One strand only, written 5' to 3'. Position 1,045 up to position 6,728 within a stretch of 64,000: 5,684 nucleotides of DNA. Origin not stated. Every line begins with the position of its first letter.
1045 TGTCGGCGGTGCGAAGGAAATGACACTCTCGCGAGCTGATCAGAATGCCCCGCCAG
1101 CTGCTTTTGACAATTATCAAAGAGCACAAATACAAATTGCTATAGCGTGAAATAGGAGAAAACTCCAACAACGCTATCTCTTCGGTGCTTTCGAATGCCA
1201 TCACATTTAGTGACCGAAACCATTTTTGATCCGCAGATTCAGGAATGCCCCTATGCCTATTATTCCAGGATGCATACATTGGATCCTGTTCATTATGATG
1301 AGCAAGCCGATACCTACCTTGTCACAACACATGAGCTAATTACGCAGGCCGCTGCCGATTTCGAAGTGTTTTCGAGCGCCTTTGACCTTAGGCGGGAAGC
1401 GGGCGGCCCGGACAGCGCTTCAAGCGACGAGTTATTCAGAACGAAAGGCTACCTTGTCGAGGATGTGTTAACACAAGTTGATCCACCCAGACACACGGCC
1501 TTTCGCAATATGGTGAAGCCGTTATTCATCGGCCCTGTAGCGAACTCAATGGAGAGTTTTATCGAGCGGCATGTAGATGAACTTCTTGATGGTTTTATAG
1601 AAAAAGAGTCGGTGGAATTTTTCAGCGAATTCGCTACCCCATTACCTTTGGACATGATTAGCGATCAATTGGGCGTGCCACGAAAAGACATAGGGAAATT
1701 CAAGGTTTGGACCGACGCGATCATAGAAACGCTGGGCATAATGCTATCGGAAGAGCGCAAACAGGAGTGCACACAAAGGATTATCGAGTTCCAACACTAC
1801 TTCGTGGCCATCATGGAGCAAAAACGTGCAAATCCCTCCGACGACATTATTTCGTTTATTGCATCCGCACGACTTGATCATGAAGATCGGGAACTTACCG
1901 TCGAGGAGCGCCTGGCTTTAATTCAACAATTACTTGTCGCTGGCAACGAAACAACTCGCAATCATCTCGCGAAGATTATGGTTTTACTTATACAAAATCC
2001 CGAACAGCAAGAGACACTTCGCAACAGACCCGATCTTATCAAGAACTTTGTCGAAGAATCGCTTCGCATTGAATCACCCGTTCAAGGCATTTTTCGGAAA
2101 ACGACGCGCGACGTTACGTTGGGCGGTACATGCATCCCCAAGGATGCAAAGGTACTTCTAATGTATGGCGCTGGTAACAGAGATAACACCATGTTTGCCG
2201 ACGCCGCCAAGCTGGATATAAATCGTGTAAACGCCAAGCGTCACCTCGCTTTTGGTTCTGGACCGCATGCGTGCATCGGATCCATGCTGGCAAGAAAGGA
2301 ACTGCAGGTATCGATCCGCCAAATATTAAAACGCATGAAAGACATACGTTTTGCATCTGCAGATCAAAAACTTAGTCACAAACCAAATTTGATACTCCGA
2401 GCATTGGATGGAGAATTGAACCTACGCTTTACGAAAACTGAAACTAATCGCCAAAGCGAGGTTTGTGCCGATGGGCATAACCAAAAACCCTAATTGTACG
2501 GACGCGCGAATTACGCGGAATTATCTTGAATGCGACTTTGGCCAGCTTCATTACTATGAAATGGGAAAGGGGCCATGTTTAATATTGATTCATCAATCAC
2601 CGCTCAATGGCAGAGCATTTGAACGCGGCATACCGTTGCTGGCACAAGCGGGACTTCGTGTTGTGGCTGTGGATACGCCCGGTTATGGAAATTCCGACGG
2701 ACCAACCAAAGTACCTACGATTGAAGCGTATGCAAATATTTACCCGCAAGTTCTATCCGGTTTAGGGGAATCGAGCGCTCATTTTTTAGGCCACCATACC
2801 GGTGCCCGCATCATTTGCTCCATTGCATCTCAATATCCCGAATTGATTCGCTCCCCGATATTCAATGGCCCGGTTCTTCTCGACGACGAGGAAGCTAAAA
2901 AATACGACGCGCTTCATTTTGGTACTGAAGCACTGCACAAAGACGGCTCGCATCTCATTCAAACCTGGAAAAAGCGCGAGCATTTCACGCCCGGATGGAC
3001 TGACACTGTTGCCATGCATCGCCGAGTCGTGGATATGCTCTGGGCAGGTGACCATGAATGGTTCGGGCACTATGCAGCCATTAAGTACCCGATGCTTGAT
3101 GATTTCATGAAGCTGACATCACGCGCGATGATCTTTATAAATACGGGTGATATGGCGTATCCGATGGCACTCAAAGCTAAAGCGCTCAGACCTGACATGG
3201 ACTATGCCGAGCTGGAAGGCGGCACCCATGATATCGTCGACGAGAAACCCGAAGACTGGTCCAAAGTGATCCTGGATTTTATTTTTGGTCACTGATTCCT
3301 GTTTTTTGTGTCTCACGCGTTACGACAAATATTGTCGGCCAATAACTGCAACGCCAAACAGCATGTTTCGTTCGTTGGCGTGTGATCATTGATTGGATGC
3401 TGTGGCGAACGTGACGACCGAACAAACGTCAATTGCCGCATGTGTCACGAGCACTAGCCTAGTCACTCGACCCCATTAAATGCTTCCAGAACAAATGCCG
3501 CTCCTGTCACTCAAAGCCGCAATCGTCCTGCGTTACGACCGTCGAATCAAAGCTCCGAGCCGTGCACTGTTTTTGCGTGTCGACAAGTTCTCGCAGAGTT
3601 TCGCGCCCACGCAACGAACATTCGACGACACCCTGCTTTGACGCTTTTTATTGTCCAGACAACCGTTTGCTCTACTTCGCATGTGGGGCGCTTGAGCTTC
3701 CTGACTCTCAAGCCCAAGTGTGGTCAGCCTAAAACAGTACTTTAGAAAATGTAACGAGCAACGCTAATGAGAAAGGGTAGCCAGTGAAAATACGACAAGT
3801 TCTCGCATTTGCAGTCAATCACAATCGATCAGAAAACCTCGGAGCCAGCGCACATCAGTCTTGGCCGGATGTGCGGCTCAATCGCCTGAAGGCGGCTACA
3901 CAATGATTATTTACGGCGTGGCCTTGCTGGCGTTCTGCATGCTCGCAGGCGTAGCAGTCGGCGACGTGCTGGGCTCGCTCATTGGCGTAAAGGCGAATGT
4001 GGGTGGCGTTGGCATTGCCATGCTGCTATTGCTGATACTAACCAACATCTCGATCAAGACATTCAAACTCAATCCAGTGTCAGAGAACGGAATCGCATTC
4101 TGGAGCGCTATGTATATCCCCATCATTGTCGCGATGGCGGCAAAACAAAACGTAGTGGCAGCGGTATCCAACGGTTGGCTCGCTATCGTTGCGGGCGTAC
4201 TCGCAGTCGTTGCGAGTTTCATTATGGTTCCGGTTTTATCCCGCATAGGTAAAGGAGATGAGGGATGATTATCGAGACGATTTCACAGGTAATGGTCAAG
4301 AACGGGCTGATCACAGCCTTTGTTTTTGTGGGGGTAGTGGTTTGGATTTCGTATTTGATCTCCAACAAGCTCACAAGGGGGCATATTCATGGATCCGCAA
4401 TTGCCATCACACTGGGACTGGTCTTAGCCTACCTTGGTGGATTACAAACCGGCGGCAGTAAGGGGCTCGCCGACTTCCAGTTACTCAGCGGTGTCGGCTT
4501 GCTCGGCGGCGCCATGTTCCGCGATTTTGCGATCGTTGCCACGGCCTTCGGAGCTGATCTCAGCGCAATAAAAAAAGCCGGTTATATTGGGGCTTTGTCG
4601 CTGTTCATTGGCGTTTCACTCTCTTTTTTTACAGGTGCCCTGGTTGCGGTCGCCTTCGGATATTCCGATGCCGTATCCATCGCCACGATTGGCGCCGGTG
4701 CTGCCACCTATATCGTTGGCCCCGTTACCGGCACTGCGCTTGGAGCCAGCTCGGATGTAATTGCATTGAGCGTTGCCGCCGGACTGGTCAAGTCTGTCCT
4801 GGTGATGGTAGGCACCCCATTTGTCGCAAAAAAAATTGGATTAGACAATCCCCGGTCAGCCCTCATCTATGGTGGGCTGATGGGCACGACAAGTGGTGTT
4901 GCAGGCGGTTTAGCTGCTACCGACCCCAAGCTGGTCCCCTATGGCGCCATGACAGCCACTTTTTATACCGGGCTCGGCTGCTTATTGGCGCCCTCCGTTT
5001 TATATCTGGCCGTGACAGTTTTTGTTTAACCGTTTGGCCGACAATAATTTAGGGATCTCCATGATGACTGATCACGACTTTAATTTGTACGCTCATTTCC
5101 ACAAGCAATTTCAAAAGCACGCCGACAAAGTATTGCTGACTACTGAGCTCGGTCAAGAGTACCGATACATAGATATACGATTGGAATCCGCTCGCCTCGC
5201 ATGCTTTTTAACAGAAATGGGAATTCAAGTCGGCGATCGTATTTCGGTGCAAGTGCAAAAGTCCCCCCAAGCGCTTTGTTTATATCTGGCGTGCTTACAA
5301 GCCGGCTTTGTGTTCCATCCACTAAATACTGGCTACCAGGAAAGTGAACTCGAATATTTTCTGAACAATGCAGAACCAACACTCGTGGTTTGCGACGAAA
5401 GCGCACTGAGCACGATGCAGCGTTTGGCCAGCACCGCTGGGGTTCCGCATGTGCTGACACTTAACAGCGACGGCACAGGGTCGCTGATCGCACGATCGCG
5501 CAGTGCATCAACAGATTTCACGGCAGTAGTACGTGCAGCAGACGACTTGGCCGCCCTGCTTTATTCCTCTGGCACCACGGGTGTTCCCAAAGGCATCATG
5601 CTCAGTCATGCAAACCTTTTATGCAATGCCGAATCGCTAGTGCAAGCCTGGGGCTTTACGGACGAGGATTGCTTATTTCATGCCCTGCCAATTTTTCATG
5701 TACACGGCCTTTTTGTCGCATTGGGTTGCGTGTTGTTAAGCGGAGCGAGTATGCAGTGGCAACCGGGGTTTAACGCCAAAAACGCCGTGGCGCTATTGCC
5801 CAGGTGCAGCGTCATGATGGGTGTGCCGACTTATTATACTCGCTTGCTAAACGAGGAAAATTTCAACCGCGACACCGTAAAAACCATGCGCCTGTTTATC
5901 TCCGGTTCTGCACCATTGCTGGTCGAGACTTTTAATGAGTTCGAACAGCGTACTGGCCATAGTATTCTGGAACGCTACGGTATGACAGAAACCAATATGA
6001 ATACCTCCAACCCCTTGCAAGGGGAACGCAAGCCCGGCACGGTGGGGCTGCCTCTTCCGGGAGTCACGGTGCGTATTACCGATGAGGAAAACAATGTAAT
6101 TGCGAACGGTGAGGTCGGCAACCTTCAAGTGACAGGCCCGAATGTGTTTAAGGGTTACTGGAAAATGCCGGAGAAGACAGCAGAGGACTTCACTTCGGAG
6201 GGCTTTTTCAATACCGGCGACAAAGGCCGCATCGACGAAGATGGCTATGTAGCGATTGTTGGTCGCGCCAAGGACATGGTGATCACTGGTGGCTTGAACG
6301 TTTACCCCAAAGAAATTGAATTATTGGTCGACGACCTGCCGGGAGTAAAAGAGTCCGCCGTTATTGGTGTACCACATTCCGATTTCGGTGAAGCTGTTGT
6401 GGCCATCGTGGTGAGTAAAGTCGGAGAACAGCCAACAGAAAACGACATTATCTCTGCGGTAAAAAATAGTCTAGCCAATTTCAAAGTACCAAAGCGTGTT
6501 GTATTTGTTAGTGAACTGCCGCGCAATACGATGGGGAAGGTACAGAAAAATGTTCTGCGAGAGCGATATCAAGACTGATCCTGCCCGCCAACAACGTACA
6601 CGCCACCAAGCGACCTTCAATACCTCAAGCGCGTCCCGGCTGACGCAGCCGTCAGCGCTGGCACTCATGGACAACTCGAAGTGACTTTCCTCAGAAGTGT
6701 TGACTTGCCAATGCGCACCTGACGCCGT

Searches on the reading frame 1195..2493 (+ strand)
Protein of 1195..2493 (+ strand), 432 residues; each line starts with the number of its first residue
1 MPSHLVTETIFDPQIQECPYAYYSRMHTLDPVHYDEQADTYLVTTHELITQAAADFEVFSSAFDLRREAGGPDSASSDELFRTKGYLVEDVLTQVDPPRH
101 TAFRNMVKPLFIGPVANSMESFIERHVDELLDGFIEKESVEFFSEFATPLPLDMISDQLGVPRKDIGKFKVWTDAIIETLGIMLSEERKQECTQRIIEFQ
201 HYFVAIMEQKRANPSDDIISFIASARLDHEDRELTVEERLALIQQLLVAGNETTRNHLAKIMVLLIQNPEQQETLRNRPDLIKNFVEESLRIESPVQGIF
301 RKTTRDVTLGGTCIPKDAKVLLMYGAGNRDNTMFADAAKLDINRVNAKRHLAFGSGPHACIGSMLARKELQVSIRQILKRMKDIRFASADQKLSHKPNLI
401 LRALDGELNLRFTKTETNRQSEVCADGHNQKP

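Call 44: search_protein_families(library=pfam, proteins=[window:1195-2493:+], max_evalue=0.0001)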
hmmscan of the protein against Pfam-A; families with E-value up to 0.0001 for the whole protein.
window:1195-2493:+ (432 aa): 1 family
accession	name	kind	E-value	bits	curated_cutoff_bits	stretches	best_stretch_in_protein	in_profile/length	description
PF00067.27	p450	-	4.1e-31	108.7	22.8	1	152-380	192-431/462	Cytochrome P450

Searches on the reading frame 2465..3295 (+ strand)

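Call 44: search_protein_families(library=pfam, proteins=[window:2465-3295:+], max_evalue=0.0001)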
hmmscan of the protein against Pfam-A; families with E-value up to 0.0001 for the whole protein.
window:2465-3295:+ (276 aa): 3 families
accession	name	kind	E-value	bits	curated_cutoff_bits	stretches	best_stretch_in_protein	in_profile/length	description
PF00561.26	Abhydrolase_1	-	2.2e-14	54.1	25.8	1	38-180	2-152/245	alpha/beta hydrolase fold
PF12697.13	Abhydrolase_6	-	2.5e-09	38.5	26.3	1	47-264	9-213/217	Alpha/beta hydrolase family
PF12146.15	Hydrolase_4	-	1.6e-05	24.8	27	1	57-147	25-122/239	Serine aminopeptidase, S33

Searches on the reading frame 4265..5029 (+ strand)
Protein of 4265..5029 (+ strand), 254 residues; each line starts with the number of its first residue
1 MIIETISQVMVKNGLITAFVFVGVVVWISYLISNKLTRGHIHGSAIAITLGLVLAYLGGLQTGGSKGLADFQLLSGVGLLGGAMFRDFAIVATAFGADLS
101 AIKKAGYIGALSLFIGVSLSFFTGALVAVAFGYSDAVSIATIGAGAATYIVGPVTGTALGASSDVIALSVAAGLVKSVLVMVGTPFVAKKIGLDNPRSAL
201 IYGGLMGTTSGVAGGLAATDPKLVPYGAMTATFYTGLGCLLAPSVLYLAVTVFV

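Call 44: search_protein_families(library=pfam, proteins=[window:4265-5029:+], max_evalue=0.0001)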
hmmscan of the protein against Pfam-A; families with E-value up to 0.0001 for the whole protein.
window:4265-5029:+ (254 aa): 1 family
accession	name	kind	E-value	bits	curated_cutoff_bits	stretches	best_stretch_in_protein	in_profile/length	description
PF03818.18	MadM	-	2.2e-119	398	24.8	1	7-253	2-248/249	Malonate/sodium symporter MadM subunit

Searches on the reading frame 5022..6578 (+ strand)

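Call 44: search_protein_families(library=pfam, proteins=[window:5022-6578:+], max_evalue=0.0001)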
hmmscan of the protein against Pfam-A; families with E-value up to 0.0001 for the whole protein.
window:5022-6578:+ (518 aa): 2 families
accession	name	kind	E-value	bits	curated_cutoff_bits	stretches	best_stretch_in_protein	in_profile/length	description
PF00501.34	AMP-binding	-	1.7e-80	271.1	29.9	1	26-380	1-384/384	AMP-binding enzyme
PF13193.12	AMP-binding_C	-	4.3e-17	63.2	24.5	1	431-506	1-76/76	AMP-binding enzyme C-terminal domain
